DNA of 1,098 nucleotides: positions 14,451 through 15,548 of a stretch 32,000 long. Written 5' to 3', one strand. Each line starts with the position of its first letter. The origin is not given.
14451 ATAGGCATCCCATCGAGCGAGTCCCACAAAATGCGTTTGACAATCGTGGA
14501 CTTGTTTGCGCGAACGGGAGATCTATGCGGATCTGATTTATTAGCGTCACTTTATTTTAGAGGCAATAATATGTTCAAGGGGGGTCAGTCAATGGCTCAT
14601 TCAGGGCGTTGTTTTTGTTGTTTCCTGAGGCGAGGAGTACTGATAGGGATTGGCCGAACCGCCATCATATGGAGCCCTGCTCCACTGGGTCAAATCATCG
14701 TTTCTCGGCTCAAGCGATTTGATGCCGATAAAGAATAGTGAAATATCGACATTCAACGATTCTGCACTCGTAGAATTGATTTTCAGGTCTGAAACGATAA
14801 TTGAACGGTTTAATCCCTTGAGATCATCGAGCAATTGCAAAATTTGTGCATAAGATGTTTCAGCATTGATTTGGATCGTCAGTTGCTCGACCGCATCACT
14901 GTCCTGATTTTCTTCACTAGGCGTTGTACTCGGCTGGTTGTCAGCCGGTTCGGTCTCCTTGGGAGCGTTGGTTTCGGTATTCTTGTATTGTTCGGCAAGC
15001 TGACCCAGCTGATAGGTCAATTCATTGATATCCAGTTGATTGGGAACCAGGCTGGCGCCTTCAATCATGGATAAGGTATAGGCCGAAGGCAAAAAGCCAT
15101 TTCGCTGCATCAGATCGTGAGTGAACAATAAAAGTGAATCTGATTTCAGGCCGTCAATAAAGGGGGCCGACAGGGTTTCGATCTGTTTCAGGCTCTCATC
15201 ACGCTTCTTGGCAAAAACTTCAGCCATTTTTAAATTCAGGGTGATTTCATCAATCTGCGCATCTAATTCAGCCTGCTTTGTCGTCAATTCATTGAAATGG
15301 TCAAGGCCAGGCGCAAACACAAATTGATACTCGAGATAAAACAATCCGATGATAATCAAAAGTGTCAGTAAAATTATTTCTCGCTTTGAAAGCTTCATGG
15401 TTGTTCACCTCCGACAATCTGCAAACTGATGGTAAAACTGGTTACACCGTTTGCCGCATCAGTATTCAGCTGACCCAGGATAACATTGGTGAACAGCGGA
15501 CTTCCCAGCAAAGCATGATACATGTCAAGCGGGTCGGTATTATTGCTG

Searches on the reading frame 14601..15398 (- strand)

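Call 38: search_protein_families(library=pfam, proteins=[window:14601-15398:-], max_evalue=0.001)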
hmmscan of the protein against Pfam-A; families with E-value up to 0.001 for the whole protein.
window:14601-15398:- (265 aa): 2 families
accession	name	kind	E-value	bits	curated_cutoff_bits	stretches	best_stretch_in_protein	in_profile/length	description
PF04350.18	PilO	-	0.00029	21.4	22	0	162-219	76-136/145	Pilus assembly protein, PilO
PF10741.14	T2SSM_b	-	0.0005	20.4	21.7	0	163-211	41-91/111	Type II secretion system (T2SS), protein M subtype b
